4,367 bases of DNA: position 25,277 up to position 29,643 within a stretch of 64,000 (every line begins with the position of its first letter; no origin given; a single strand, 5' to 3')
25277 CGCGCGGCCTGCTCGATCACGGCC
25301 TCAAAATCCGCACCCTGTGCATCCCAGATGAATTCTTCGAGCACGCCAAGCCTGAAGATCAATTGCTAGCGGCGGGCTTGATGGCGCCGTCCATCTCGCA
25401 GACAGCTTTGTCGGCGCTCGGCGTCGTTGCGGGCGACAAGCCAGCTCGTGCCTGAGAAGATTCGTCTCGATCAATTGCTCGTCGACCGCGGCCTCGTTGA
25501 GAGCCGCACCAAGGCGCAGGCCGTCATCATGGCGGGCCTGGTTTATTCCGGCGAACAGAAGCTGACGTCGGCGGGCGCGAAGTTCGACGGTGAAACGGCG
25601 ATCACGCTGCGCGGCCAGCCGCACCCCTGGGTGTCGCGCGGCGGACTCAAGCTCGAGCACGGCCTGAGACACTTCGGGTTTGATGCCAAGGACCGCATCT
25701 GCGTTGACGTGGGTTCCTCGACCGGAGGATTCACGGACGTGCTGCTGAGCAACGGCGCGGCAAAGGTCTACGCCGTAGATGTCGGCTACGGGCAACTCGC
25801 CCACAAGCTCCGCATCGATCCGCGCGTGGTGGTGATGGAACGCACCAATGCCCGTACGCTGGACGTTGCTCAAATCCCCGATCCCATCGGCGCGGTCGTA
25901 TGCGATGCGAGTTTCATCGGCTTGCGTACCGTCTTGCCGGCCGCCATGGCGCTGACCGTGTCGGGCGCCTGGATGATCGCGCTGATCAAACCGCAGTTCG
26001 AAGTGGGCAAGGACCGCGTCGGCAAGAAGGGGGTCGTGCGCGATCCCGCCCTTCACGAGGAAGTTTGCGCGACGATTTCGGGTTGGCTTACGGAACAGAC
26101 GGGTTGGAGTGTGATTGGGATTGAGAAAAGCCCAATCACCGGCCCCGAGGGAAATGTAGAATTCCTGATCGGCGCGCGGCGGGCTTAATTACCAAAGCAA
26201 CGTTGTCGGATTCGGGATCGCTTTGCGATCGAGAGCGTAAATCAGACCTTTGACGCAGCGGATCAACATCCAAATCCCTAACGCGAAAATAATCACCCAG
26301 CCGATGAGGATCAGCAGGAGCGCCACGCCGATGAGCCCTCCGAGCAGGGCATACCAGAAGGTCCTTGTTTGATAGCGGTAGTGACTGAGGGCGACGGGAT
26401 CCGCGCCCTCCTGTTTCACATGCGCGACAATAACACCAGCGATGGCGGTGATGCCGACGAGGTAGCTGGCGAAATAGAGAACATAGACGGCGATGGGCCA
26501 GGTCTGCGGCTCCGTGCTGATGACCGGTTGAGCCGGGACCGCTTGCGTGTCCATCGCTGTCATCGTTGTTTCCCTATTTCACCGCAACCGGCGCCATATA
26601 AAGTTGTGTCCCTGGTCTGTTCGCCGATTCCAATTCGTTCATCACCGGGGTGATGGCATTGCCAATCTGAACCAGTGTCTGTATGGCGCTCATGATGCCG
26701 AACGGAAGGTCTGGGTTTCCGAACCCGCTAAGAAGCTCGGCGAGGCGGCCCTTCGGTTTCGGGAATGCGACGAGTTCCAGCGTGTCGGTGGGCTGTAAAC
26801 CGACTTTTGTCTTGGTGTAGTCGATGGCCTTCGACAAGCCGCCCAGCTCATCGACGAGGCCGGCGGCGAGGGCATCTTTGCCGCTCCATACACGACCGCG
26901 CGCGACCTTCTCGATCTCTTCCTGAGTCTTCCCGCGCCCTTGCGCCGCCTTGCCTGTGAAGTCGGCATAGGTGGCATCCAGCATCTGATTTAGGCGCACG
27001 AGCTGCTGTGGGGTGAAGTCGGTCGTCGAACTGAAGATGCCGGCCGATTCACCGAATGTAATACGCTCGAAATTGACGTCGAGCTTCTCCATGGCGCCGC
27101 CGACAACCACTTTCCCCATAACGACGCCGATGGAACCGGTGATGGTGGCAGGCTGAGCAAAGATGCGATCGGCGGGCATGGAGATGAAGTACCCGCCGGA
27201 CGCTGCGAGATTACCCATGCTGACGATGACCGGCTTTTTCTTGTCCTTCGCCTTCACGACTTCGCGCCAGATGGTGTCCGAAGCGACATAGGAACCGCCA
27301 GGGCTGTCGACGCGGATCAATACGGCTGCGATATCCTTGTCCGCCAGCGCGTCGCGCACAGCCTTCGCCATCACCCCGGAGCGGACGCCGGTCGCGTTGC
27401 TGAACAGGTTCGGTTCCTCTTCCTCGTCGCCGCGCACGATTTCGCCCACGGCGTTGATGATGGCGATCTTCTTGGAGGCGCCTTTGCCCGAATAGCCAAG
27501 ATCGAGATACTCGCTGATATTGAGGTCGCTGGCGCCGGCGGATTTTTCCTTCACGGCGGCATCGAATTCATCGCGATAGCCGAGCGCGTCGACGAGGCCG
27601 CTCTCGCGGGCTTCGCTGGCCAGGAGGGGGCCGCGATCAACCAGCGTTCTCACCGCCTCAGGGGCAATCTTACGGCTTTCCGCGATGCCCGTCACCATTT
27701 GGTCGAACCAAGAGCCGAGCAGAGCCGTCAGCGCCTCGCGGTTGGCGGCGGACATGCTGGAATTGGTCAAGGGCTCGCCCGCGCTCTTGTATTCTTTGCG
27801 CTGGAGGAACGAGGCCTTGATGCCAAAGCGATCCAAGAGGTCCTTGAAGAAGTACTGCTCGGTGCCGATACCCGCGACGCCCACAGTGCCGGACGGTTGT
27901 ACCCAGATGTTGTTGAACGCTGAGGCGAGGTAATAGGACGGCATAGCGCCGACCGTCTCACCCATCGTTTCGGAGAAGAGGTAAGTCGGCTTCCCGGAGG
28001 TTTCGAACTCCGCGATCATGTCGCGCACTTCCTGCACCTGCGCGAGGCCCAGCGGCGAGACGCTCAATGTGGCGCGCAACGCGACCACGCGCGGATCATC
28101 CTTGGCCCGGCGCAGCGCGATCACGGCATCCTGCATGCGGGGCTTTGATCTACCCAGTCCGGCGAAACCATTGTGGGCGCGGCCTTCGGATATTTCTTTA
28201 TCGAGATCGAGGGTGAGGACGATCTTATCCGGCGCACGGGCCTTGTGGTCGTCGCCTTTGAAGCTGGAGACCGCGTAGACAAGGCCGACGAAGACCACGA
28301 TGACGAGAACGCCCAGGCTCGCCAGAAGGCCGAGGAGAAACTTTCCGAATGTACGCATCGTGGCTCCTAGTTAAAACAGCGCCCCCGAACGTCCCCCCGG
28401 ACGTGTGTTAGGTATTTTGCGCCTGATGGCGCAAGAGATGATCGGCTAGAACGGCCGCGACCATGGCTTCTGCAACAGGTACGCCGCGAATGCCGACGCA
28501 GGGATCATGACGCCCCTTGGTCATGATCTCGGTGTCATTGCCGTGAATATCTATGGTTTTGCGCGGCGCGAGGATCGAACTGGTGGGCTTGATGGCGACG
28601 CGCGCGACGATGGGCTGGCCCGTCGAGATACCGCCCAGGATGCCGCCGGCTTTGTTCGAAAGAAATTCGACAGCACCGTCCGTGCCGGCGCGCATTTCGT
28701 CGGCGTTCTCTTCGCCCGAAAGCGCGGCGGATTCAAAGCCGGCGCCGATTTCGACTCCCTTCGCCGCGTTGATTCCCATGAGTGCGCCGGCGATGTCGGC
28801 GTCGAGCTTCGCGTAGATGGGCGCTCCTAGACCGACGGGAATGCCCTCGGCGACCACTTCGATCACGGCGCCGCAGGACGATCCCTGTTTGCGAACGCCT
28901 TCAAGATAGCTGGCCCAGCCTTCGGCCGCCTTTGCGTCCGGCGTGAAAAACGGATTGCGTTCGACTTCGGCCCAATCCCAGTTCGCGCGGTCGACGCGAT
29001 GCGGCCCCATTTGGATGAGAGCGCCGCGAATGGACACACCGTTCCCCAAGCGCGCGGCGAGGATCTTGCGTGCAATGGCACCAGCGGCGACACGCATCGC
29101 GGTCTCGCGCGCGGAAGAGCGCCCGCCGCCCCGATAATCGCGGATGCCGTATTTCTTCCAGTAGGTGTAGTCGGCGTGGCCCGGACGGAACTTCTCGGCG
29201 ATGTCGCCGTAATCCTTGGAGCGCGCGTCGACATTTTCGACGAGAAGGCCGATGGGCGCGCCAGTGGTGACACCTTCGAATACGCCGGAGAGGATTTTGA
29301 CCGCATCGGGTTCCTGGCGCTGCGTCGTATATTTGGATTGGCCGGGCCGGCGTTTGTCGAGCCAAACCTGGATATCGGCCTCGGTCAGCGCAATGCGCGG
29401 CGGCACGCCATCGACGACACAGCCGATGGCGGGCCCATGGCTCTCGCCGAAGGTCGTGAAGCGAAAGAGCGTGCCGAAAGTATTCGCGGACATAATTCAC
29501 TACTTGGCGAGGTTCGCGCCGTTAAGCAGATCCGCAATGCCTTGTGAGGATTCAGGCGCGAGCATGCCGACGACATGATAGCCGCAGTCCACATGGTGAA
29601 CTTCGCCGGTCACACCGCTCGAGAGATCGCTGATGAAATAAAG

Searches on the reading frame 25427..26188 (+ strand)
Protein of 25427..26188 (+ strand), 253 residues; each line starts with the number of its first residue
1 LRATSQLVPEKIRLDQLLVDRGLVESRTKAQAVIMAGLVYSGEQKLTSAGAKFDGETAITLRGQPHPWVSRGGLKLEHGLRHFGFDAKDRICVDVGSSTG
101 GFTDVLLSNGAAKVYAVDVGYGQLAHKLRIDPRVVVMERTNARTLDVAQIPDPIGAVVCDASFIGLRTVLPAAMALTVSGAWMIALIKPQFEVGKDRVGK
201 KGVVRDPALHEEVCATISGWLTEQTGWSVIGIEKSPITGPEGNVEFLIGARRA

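Call 40: search_protein_families(library=pfam, proteins=[window:25427-26188:+], max_evalue=0.01)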
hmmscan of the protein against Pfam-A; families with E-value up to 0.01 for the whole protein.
window:25427-26188:+ (253 aa): 3 families
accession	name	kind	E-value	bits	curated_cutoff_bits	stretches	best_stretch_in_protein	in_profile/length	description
PF01728.25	FtsJ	-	1.7e-46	158.9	24.1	1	68-251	1-180/181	FtsJ-like methyltransferase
PF01479.30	S4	-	1.2e-06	28.6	22.8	1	13-53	2-42/48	S4 domain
PF22421.1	SYY_C-terminal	-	0.0071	16.7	27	0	8-59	15-66/83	Tyrosine--tRNA ligase SYY-like C-terminal domain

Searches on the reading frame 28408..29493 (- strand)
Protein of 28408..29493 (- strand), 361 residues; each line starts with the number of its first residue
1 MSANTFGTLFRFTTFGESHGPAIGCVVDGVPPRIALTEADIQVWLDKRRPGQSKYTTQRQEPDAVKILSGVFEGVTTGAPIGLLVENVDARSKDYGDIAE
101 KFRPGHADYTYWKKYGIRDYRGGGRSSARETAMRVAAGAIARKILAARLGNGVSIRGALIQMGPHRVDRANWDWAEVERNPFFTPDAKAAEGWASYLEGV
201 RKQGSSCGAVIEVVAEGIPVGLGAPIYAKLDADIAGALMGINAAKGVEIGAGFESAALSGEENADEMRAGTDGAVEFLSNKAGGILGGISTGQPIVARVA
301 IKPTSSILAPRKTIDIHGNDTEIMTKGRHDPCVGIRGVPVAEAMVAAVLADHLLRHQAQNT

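Call 40: search_protein_families(library=pfam, proteins=[window:28408-29493:-], max_evalue=0.01)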
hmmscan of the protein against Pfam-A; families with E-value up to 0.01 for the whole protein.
window:28408-29493:- (361 aa): 1 family
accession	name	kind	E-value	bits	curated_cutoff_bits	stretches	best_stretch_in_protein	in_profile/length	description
PF01264.26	Chorismate_synt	-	3.4e-134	447.1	27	1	10-354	1-327/327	Chorismate synthase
